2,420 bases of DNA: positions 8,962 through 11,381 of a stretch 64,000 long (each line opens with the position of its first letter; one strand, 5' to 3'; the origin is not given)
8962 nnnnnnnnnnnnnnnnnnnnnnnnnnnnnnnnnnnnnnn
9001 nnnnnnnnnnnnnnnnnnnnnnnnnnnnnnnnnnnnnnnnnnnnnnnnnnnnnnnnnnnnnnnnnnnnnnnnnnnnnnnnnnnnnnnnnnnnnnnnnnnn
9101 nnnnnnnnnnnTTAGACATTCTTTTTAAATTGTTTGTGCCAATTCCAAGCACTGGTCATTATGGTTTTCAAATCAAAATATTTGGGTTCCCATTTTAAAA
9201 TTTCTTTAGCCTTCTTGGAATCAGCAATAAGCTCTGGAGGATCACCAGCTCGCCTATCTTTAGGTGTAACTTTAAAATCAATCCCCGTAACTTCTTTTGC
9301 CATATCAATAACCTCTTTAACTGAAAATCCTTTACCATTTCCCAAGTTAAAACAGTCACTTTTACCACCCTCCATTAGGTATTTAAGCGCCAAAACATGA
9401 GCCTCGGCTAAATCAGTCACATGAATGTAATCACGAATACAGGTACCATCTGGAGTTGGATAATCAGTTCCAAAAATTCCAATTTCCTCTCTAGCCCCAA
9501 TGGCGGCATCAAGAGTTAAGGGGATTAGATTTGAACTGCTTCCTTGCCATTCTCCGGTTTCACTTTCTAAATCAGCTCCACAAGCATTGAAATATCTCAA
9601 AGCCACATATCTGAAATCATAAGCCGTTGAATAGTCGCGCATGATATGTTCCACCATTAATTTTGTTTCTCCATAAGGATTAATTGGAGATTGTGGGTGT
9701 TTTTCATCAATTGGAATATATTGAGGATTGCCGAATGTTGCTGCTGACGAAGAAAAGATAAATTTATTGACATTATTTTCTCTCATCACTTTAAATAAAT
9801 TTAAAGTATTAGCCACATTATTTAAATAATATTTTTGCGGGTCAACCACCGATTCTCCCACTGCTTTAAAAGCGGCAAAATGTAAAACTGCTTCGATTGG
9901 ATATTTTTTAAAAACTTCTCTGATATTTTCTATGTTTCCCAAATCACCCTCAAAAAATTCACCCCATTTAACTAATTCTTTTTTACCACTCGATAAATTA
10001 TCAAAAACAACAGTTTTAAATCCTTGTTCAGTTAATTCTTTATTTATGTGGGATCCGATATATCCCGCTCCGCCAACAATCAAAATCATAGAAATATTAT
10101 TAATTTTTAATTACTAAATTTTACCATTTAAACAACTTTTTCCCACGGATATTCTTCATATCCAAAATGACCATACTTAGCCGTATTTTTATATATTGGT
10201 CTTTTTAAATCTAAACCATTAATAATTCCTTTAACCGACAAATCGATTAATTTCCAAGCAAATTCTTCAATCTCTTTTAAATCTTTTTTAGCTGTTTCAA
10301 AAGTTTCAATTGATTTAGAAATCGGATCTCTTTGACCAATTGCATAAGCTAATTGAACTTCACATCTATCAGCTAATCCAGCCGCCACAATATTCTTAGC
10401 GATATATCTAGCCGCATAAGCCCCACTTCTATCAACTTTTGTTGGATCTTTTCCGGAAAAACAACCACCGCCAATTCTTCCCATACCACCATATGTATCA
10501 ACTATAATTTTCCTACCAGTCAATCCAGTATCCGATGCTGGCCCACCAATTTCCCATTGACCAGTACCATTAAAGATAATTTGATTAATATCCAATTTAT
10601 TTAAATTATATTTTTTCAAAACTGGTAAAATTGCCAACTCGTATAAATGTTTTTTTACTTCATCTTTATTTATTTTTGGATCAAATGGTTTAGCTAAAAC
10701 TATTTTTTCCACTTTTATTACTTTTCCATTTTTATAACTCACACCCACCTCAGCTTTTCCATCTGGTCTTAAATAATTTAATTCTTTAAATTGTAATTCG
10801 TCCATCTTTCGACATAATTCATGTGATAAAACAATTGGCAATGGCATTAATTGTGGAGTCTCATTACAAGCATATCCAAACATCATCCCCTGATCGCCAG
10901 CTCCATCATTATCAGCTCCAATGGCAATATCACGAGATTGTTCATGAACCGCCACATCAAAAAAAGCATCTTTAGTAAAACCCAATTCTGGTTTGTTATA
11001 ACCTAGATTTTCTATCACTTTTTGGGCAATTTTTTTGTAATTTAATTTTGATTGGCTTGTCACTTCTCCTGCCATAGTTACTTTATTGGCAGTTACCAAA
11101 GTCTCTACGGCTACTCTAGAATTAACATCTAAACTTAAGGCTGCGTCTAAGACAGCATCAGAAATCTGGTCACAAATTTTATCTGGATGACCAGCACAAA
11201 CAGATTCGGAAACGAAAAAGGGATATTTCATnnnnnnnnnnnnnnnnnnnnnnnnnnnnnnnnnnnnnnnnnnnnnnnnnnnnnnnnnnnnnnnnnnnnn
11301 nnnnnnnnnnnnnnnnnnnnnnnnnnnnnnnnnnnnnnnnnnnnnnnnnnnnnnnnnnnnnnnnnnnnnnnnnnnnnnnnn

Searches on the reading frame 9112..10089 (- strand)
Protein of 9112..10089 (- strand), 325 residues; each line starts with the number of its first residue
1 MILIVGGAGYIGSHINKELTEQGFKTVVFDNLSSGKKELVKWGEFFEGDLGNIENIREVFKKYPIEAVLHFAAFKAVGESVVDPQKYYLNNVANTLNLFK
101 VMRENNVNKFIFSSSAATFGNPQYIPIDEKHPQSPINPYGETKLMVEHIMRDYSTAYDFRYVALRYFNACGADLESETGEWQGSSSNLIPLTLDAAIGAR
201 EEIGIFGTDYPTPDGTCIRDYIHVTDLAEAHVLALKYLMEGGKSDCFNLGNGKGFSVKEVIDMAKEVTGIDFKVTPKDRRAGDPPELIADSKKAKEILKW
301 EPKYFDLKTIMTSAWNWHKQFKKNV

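Call 8: search_protein_families(library=pfam, proteins=[window:9112-10089:-])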
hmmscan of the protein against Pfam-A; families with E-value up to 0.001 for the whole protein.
window:9112-10089:- (325 aa): 9 families
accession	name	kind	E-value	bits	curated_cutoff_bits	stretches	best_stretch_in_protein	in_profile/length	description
PF01370.27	Epimerase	-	5.2e-57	193.5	20.9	1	2-250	1-240/240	NAD dependent epimerase/dehydratase family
PF16363.11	GDP_Man_Dehyd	-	7.6e-53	180.5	27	1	3-304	1-323/332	GDP-mannose 4,6 dehydratase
PF04321.23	RmlD_sub_bind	-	2.3e-15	56.9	27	1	2-154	3-140/287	RmlD substrate binding domain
PF01073.25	3Beta_HSD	-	1.4e-14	54.2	22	1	3-150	1-157/280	3-beta hydroxysteroid dehydrogenase/isomerase family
PF02719.21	Polysacc_synt_2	-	2.6e-13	50.3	20.2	1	2-171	1-173/293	Polysaccharide biosynthesis protein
PF13460.12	NAD_binding_10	-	6.1e-07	29.9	27.2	1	6-152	1-133/184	NAD(P)H-binding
PF05368.20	NmrA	-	3.1e-06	27.4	27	1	2-162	5-144/298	NmrA-like family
PF07993.18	NAD_binding_4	-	3.7e-05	23.5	20.1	1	15-185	38-220/258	Male sterility protein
PF08659.16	KR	-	0.00012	22.5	22.6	0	2-122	3-144/180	KR domain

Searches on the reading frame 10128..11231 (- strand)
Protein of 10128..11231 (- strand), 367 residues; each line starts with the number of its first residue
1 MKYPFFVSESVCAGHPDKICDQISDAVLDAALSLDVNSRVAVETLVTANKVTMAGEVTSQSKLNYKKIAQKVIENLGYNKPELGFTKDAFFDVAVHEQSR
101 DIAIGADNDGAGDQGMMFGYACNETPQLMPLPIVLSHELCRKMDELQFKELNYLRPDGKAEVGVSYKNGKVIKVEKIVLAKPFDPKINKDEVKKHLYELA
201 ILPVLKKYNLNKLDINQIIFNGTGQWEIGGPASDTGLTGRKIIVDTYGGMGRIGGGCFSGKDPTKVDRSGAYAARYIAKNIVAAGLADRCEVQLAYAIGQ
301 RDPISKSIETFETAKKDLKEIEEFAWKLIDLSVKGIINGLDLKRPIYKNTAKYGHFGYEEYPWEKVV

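Call 7: find_related_loci(query=window:10128-11231:-, collection=genome_contigs, flank=2000)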
Query window:10128-11231:- (367 aa) in genome_contigs; peptide patterns used: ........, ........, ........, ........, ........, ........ (x = any residue, [..] = any of these).
600 stretches matched a pattern (row limit reached: there are more); 600 encode a relative of the query (tblastn E <= 1e-3); the best 80 are kept; 80 distinct loci.
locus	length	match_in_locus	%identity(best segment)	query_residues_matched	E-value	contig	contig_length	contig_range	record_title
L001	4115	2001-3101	60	1-367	3e-151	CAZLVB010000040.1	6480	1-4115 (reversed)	MAG TPA_asm: uncultured Gammaproteobacteria bacterium isolate SRP269290_co3_1053 genome assembly, contig: NODE_17409_len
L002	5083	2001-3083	56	6-366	2e-135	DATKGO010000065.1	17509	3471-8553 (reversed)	MAG TPA_asm: Patescibacteria group bacterium isolate SMAG_U14553 k141_11147, whole genome shotgun sequence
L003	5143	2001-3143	52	5-366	2e-120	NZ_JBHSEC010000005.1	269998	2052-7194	Chungangia koreensis strain CCUG 59778 velvet_auto_105_5, whole genome shotgun sequence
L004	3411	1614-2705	52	5-366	2e-123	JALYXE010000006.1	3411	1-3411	MAG: Acidobacteriota bacterium isolate KAP bin5 SD1490-92_k127_977805, whole genome shotgun sequence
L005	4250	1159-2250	52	5-365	7e-120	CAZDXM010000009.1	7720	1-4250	MAG TPA_asm: uncultured Thermodesulfovibrio sp. isolate SRP231805_co4_16 genome assembly, contig: k141_50861, whole geno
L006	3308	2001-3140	50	5-366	8e-120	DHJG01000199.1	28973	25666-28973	MAG TPA_asm: Desulfosporosinus sp. UBA4726 UBA4726_contig_1257, whole genome shotgun sequence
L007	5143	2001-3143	51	1-365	7e-118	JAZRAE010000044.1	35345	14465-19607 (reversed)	MAG: Eubacteriales bacterium isolate T1900045144_TC20190138.MAGScoT_cleanbin_000022 SGB_4934_k141_702890, whole genome s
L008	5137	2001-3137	53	5-364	1e-117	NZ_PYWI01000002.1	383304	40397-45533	Lysinibacillus parviboronicapiens strain BAM-582 NODE_2_length_383304_cov_82.9475_ID_3, whole genome shotgun sequence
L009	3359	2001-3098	49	5-366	4e-118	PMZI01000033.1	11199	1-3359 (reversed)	MAG: Ignavibacteriae bacterium isolate fen_1268 73.20110800_E3D.28_contig_8673, whole genome shotgun sequence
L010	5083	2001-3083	51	6-366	3e-117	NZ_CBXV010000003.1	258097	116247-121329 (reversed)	Pyrinomonas methylaliphatogenes strain K22, whole genome shotgun sequence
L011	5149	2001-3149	50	1-366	1e-116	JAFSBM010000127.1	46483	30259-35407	MAG: Ruminococcus sp. isolate RGIG2991 Goat_Rectum-3__c411333, whole genome shotgun sequence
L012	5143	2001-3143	51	5-366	1e-116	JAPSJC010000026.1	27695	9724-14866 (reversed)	MAG: Ureibacillus sp. isolate RM46_bin.044 NODE_465_length_27695_cov_25.843079, whole genome shotgun sequence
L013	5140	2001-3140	50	1-364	2e-116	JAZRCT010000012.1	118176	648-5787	MAG: Eubacteriales bacterium isolate T1900045511_YK20190205.MAGScoT_cleanbin_000008 SGB_7558_k141_2276213, whole genome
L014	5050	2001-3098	51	2-365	3e-116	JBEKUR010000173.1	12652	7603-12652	MAG: Terriglobia bacterium isolate SPRUCE 586 SPRUCE_586_173, whole genome shotgun sequence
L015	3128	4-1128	50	5-364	4e-117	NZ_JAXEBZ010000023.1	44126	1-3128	MAG: Dysosmobacter sp. isolate SUG2871 k141_152482, whole genome shotgun sequence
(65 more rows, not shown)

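Call 8: search_protein_families(library=pfam, proteins=[window:10128-11231:-])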
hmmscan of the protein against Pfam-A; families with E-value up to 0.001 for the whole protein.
window:10128-11231:- (367 aa): 3 families
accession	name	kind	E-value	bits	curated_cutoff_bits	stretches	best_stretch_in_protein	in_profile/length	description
PF02773.21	S-AdoMet_synt_C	-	1.2e-62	210.3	25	1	228-365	1-138/138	S-adenosylmethionine synthetase, C-terminal domain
PF02772.21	S-AdoMet_synt_M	-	7.9e-34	116.8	29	1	109-225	2-119/120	S-adenosylmethionine synthetase, central domain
PF00438.25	S-AdoMet_synt_N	-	1.2e-32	112.9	33.1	1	5-99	3-98/99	S-adenosylmethionine synthetase, N-terminal domain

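Call 13: find_homologous_proteins(query=window:10128-11231:-, max_evalue=1e-60)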
Query window:10128-11231:- (367 aa): 8000 proteins with E <= 1e-60 among 8000 candidates; the best 120 are listed.
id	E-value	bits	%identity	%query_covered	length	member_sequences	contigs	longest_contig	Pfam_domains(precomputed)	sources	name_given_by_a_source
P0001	7.1e-223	757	89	100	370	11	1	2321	PF00438.26,PF02772.22,PF02773.22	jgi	-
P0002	2.8e-214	729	86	100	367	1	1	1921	PF00438.26,PF02772.22,PF02773.22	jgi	-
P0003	7.0e-212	721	85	100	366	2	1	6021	PF00438.26,PF02772.22,PF02773.22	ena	-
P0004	8.0e-211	718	84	100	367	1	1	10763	PF00438.26,PF02772.22,PF02773.22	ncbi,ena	-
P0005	1.3e-210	717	83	100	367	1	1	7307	PF00438.26,PF02772.22,PF02773.22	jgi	jgi:S-adenosylmethionine synthetase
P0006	4.5e-210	715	83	100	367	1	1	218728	PF00438.26,PF02772.22,PF02773.22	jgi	jgi:S-adenosylmethionine synthetase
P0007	1.3e-203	694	81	100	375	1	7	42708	PF00438.26,PF02772.22,PF02773.22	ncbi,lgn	-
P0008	2.0e-199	680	80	100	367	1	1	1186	PF00438.26,PF02772.22,PF02773.22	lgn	-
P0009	5.4e-199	679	80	100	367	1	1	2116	PF00438.26,PF02772.22,PF02773.22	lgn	-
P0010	1.8e-198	677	80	100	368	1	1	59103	PF00438.26,PF02772.22,PF02773.22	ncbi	-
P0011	4.3e-198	676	80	100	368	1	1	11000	PF00438.26,PF02772.22,PF02773.22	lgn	-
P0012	6.8e-198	675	79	100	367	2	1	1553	PF00438.26,PF02772.22,PF02773.22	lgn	-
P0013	1.5e-196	671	79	100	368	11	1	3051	PF00438.26,PF02772.22,PF02773.22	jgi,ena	-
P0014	3.5e-196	670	79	100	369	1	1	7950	PF00438.26,PF02772.22,PF02773.22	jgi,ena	-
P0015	1.8e-195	667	78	100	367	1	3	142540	PF00438.26,PF02772.22,PF02773.22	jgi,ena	-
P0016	2.1e-194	664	80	100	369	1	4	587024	PF00438.26,PF02772.22,PF02773.22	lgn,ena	-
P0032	5.6e-189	646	75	100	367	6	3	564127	PF00438.26,PF02772.22,PF02773.22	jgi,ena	-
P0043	4.9e-187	639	76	100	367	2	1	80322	PF00438.26,PF02772.22,PF02773.22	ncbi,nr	ncbi:MAG: methionine adenosyltransferase [Candidatus Shapirobacteria bacterium]|nr:methionine adenos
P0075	1.6e-178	611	73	99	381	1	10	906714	PF00438.26,PF02772.22,PF02773.22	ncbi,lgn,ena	-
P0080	1.2e-175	602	72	100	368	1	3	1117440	PF00438.26,PF02772.22,PF02773.22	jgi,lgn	jgi:S-adenosylmethionine synthetase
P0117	6.3e-164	563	65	100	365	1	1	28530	PF00438.26,PF02772.22,PF02773.22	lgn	-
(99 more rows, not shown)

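Call 15: find_related_loci(query=A1, collection=metagenome_contigs, flank=1500)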
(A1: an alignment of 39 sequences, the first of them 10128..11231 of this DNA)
Query A1 (367 aa) in metagenome_contigs; peptide patterns used: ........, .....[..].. (x = any residue, [..] = any of these).
600 stretches matched a pattern (row limit reached: there are more); 594 encode a relative of the query (tblastn E <= 1e-3); the best 80 are kept; 80 distinct loci.
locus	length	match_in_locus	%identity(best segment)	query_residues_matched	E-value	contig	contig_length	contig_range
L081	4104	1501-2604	61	1-367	1e-158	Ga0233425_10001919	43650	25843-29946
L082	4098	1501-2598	69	1-367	1e-169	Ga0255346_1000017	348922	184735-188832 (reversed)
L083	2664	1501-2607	58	1-366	2e-139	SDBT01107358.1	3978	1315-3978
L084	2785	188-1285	54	3-366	3e-131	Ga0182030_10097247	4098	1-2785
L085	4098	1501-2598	54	2-366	7e-125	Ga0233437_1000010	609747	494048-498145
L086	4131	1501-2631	51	5-366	9e-118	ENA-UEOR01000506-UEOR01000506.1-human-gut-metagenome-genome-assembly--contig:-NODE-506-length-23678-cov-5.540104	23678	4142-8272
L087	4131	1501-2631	50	5-366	5e-117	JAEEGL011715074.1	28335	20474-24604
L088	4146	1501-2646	51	1-366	4e-117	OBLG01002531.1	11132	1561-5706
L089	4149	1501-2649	50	1-366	1e-116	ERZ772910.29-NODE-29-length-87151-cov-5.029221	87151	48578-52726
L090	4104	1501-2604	54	3-366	1e-115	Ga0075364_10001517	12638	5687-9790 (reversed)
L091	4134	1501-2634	48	5-365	6e-115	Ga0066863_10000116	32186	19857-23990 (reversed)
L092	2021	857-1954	49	1-364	1e-121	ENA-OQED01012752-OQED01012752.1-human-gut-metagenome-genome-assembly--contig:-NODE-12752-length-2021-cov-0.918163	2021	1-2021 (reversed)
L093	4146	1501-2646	50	1-366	1e-114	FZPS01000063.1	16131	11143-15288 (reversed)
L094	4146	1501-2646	49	1-366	1e-114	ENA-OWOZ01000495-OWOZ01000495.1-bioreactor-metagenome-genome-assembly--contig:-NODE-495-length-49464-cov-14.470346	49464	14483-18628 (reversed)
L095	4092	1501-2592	51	5-366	9e-115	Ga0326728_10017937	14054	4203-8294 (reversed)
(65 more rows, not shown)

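Call 18: find_encoding_contigs(protein=P0001, flank=700, max_places=2)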
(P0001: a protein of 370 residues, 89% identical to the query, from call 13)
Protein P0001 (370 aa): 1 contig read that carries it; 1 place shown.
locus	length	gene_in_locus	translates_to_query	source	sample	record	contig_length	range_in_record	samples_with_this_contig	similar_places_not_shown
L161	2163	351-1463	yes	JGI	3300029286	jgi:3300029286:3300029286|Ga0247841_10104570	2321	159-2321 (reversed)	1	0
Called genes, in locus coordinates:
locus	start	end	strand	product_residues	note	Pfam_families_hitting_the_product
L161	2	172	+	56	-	?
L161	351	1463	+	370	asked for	PF00438:S-AdoMet_synt_N, PF02772:S-AdoMet_synt_M, PF02773:S-AdoMet_synt_C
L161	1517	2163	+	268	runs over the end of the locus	?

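Call 19: find_encoding_contigs(protein=P0004, flank=700, max_places=2)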
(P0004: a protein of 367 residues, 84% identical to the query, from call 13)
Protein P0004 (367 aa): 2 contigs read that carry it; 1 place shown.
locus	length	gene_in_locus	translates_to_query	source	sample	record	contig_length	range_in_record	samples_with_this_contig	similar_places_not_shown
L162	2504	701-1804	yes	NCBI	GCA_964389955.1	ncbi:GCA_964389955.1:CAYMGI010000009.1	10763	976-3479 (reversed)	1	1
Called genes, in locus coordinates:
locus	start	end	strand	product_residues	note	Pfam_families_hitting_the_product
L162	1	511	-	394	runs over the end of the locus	PF20706:GT4-conflict (weak), PF00534:Glycos_transf_1, PF13692:Glyco_trans_1_4, PF13524:Glyco_trans_1_2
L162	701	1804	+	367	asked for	PF00438:S-AdoMet_synt_N, PF02772:S-AdoMet_synt_M, PF02773:S-AdoMet_synt_C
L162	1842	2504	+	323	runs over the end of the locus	PF01073:3Beta_HSD, PF01370:Epimerase, PF02719:Polysacc_synt_2, PF04321:RmlD_sub_bind, PF13460:NAD_binding_10 (weak), PF16363:GDP_Man_Dehyd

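Call 20: find_encoding_contigs(protein=P0006, flank=700, max_places=2)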
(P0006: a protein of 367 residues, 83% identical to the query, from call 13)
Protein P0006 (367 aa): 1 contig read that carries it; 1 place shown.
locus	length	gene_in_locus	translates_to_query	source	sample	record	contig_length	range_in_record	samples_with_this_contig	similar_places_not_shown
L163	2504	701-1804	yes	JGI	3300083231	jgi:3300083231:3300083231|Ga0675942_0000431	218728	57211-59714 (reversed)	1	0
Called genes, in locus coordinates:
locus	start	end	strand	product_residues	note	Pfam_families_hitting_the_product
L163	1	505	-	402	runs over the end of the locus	PF20706:GT4-conflict, PF00534:Glycos_transf_1, PF13692:Glyco_trans_1_4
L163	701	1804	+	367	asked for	PF00438:S-AdoMet_synt_N, PF02772:S-AdoMet_synt_M, PF02773:S-AdoMet_synt_C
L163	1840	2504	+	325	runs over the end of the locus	PF01073:3Beta_HSD, PF01370:Epimerase, PF02719:Polysacc_synt_2, PF04321:RmlD_sub_bind, PF05368:NmrA (weak), PF13460:NAD_binding_10 (weak), PF16363:GDP_Man_Dehyd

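Call 21: find_encoding_contigs(protein=P0007, flank=700, max_places=4)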
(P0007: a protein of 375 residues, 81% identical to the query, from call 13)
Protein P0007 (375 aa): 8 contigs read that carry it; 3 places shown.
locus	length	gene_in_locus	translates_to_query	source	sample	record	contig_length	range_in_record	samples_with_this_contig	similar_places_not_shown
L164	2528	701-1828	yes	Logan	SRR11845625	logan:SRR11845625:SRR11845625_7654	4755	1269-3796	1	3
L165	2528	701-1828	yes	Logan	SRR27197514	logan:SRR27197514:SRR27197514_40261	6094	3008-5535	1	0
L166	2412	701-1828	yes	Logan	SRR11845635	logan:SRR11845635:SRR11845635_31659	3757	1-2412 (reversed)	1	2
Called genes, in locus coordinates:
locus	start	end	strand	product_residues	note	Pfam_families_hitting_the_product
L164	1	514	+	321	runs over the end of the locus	PF03706:LPG_synthase_TM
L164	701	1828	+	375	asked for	PF00438:S-AdoMet_synt_N, PF02772:S-AdoMet_synt_M, PF02773:S-AdoMet_synt_C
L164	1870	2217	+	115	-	PF05635:23S_rRNA_IVP, PF22296:bAvd (weak)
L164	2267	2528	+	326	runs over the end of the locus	PF01073:3Beta_HSD, PF01370:Epimerase, PF02719:Polysacc_synt_2, PF04321:RmlD_sub_bind, PF05368:NmrA, PF13460:NAD_binding_10 (weak), PF16363:GDP_Man_Dehyd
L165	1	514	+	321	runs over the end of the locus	PF03706:LPG_synthase_TM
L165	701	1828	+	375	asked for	PF00438:S-AdoMet_synt_N, PF02772:S-AdoMet_synt_M, PF02773:S-AdoMet_synt_C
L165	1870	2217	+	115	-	PF05635:23S_rRNA_IVP, PF22296:bAvd (weak)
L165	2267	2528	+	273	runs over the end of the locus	?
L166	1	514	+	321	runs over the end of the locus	PF03706:LPG_synthase_TM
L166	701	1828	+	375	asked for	PF00438:S-AdoMet_synt_N, PF02772:S-AdoMet_synt_M, PF02773:S-AdoMet_synt_C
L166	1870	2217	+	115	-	PF05635:23S_rRNA_IVP, PF22296:bAvd (weak)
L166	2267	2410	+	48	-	?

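Call 22: find_encoding_contigs(protein=P0010, flank=700, max_places=1)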
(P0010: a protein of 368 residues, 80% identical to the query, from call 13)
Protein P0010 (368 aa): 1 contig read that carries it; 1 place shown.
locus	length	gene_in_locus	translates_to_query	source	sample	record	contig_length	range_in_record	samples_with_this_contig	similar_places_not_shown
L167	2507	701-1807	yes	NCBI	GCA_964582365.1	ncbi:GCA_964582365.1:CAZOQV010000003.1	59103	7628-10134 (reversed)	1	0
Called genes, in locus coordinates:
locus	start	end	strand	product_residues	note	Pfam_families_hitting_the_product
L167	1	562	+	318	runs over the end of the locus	PF03706:LPG_synthase_TM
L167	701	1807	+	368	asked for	PF00438:S-AdoMet_synt_N, PF02772:S-AdoMet_synt_M, PF02773:S-AdoMet_synt_C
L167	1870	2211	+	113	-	PF05635:23S_rRNA_IVP, PF22296:bAvd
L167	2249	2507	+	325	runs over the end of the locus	PF01073:3Beta_HSD, PF01370:Epimerase, PF02719:Polysacc_synt_2, PF04321:RmlD_sub_bind, PF05368:NmrA (weak), PF07993:NAD_binding_4 (faint), PF13460:NAD_binding_10, PF16363:GDP_Man_Dehyd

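Call 23: find_encoding_contigs(protein=P0016, flank=700, max_places=1)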
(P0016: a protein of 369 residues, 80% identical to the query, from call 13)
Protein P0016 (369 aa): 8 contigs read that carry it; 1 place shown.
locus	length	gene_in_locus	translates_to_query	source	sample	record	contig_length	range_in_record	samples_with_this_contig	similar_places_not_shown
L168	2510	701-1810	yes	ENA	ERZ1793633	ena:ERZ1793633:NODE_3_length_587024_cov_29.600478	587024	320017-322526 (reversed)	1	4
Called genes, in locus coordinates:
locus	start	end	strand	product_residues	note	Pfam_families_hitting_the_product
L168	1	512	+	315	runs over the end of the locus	PF03706:LPG_synthase_TM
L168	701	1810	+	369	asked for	PF00438:S-AdoMet_synt_N, PF02772:S-AdoMet_synt_M, PF02773:S-AdoMet_synt_C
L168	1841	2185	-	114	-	PF05635:23S_rRNA_IVP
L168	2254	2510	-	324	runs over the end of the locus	PF01073:3Beta_HSD, PF01370:Epimerase, PF02719:Polysacc_synt_2, PF04321:RmlD_sub_bind, PF13460:NAD_binding_10 (weak), PF16363:GDP_Man_Dehyd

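Call 24: find_encoding_contigs(protein=P0015, flank=700, max_places=1)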
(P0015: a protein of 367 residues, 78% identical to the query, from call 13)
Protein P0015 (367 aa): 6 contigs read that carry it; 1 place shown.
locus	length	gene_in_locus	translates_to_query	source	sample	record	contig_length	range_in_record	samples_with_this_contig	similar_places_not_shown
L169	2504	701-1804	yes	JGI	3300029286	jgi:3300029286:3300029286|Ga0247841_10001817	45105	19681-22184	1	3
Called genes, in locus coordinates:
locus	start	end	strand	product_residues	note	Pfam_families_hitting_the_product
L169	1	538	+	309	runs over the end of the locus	PF03706:LPG_synthase_TM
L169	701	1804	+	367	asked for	PF00438:S-AdoMet_synt_N, PF02772:S-AdoMet_synt_M, PF02773:S-AdoMet_synt_C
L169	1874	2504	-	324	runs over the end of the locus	PF01073:3Beta_HSD, PF01370:Epimerase, PF02719:Polysacc_synt_2, PF04321:RmlD_sub_bind, PF13460:NAD_binding_10 (weak), PF16363:GDP_Man_Dehyd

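Call 25: find_encoding_contigs(protein=P0032, flank=700, max_places=1)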
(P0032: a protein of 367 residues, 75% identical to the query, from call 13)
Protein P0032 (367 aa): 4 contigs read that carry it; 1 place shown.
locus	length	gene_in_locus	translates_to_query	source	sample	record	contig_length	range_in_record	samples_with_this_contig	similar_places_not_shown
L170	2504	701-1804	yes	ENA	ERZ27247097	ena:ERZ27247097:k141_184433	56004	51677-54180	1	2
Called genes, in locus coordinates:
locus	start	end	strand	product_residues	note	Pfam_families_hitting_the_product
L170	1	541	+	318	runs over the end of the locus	PF03706:LPG_synthase_TM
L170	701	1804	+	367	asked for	PF00438:S-AdoMet_synt_N, PF02772:S-AdoMet_synt_M, PF02773:S-AdoMet_synt_C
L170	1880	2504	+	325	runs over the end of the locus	PF01073:3Beta_HSD, PF01370:Epimerase, PF02719:Polysacc_synt_2, PF04321:RmlD_sub_bind, PF05368:NmrA (faint), PF13460:NAD_binding_10 (weak), PF16363:GDP_Man_Dehyd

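Call 26: find_encoding_contigs(protein=P0043, flank=700, max_places=1)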
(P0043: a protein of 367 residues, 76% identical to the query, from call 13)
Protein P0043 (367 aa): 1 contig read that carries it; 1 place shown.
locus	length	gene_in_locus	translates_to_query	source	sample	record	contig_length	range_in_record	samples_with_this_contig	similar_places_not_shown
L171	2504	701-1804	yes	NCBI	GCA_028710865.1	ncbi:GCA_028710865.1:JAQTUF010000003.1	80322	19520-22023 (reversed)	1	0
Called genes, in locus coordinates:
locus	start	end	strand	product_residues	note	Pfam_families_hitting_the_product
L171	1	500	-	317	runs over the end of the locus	PF00294:PfkB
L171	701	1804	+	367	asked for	PF00438:S-AdoMet_synt_N, PF02772:S-AdoMet_synt_M, PF02773:S-AdoMet_synt_C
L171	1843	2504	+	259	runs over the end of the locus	PF00483:NTP_transferase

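Call 27: find_encoding_contigs(protein=P0075, flank=700, max_places=1)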
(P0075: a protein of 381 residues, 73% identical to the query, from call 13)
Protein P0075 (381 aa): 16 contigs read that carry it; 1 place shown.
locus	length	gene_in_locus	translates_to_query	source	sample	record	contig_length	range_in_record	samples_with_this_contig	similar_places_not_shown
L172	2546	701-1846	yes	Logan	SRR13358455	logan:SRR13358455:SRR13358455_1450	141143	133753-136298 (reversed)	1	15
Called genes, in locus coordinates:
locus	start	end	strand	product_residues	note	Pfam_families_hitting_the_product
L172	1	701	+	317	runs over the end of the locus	PF03706:LPG_synthase_TM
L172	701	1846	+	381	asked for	PF00438:S-AdoMet_synt_N, PF02772:S-AdoMet_synt_M, PF02773:S-AdoMet_synt_C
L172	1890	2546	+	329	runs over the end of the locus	PF01073:3Beta_HSD, PF01370:Epimerase, PF02719:Polysacc_synt_2, PF04321:RmlD_sub_bind, PF07993:NAD_binding_4 (faint), PF08659:KR (faint), PF13460:NAD_binding_10 (weak), PF16363:GDP_Man_Dehyd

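Call 28: find_encoding_contigs(protein=P0080, flank=700, max_places=1)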
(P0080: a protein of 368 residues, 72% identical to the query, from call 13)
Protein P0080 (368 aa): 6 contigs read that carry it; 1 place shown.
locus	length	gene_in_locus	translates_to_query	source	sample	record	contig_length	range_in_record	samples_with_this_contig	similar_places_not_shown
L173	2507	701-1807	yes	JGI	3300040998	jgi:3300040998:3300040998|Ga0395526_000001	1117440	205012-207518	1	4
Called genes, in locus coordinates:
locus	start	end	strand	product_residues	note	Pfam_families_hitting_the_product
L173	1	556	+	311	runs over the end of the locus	PF03706:LPG_synthase_TM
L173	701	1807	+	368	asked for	PF00438:S-AdoMet_synt_N, PF02772:S-AdoMet_synt_M, PF02773:S-AdoMet_synt_C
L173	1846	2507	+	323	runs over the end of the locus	PF01073:3Beta_HSD, PF01370:Epimerase, PF02719:Polysacc_synt_2, PF04321:RmlD_sub_bind, PF05368:NmrA (weak), PF07993:NAD_binding_4 (weak), PF13460:NAD_binding_10, PF16363:GDP_Man_Dehyd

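Call 29: find_encoding_contigs(protein=P0117, flank=700, max_places=1)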
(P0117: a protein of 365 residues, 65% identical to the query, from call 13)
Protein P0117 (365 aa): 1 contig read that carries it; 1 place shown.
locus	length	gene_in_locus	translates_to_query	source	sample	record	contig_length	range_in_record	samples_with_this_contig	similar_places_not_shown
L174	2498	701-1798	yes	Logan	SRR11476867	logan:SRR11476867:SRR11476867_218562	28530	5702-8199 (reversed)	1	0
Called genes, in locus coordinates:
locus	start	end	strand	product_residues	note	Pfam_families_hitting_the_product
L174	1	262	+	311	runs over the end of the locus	PF00535:Glycos_transf_2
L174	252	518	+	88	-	PF07578:LAB_N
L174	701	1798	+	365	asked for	PF00438:S-AdoMet_synt_N, PF02772:S-AdoMet_synt_M, PF02773:S-AdoMet_synt_C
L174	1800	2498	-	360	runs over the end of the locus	PF13439:Glyco_transf_4, PF13692:Glyco_trans_1_4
